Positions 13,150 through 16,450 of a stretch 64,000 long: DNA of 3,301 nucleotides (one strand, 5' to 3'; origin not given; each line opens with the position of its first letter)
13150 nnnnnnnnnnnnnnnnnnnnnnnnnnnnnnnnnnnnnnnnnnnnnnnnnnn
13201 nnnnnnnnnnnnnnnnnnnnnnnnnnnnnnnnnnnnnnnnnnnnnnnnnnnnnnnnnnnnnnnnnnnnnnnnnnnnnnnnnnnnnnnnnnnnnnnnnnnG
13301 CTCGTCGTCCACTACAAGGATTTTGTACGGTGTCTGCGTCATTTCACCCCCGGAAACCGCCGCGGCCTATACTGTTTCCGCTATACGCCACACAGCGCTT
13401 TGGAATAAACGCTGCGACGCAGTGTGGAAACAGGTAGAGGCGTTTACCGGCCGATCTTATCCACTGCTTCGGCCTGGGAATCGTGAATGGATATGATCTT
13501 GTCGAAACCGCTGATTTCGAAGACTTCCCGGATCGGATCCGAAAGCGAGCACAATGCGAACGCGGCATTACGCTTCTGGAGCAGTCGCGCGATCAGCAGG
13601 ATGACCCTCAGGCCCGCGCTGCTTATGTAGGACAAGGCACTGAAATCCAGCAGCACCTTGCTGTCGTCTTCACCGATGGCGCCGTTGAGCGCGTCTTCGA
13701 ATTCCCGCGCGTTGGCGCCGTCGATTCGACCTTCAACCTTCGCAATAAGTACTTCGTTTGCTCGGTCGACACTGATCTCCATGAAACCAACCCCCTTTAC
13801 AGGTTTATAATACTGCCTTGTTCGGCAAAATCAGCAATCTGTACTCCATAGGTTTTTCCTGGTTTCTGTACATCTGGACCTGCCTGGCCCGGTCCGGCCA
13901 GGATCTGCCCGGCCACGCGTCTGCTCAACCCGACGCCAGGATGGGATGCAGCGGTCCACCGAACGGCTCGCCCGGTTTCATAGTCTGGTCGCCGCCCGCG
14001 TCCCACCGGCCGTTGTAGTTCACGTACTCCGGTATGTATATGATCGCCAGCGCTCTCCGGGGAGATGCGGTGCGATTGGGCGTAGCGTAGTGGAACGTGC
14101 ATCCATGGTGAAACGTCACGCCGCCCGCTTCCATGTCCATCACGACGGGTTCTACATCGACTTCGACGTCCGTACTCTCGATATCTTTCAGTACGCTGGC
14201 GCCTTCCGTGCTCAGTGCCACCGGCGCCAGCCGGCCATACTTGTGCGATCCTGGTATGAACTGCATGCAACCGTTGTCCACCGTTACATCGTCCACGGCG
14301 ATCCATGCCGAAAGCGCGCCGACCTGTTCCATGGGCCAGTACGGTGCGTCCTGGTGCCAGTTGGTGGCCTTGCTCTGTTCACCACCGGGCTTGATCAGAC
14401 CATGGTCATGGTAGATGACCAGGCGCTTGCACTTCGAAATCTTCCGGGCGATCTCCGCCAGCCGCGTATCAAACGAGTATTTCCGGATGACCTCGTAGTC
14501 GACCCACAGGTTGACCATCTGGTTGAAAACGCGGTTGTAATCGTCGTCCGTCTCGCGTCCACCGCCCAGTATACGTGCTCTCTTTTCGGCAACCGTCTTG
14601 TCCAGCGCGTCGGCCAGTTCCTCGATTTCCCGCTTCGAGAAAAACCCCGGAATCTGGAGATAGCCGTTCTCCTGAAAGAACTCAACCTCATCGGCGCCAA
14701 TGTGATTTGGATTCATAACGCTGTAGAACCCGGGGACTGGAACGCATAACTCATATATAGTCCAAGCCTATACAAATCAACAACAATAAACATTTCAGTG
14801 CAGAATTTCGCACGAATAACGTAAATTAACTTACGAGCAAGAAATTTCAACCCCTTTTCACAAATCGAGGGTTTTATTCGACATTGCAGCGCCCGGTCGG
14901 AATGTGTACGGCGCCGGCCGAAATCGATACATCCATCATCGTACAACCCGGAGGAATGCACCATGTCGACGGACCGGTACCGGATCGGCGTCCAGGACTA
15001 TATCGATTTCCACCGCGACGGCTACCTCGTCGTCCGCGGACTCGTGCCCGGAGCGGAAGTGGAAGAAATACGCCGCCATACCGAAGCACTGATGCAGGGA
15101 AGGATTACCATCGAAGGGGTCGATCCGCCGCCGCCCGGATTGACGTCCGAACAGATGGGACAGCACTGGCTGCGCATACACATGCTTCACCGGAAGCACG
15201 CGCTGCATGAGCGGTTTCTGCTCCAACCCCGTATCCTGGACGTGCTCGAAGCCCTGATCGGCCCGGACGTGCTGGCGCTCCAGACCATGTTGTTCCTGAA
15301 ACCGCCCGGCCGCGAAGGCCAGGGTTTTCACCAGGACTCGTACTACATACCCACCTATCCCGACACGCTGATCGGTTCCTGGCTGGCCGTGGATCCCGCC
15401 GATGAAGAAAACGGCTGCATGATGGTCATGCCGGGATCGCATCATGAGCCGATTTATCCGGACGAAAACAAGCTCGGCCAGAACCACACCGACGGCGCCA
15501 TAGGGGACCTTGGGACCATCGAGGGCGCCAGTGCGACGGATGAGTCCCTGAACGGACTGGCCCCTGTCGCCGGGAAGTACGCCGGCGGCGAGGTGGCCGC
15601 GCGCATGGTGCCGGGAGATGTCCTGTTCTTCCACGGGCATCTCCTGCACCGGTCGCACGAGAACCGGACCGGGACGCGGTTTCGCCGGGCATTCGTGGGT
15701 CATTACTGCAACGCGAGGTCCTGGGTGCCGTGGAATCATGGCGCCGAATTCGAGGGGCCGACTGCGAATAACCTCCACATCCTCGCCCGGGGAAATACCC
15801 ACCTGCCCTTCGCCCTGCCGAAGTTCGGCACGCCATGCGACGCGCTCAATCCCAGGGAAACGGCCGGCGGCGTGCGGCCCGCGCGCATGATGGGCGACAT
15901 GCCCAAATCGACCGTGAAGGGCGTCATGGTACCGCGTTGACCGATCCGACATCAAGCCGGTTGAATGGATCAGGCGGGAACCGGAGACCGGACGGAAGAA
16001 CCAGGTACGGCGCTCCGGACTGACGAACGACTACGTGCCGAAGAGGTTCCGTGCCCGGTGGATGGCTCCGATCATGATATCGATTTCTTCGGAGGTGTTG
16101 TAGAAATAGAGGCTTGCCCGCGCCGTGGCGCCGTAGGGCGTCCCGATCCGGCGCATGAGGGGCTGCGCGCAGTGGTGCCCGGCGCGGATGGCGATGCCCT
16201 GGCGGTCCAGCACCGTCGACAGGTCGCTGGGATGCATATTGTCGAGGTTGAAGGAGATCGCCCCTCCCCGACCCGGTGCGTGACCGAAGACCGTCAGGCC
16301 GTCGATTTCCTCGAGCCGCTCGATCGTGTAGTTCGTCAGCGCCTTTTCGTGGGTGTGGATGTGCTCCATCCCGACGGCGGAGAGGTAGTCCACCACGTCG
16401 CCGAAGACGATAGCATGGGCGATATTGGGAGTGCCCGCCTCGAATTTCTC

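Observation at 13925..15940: Divergent pair of PhyH-family dioxygenases across an AT-rich 246-bp spacer, two of four PhyH paralogues in the 64-kb window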

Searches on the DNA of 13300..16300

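Call 11: search_rna_families(source=window, start=13300, end=16300, threshold=evalue, max_evalue=1)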
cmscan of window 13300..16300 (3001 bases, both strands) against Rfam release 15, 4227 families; matches with E-value up to 1: 0.
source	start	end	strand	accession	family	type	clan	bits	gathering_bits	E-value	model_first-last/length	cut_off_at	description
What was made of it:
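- No Rfam hit (call 11).
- Tried and rejected: Rfam search found nothing at E <= 1 (call 11).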
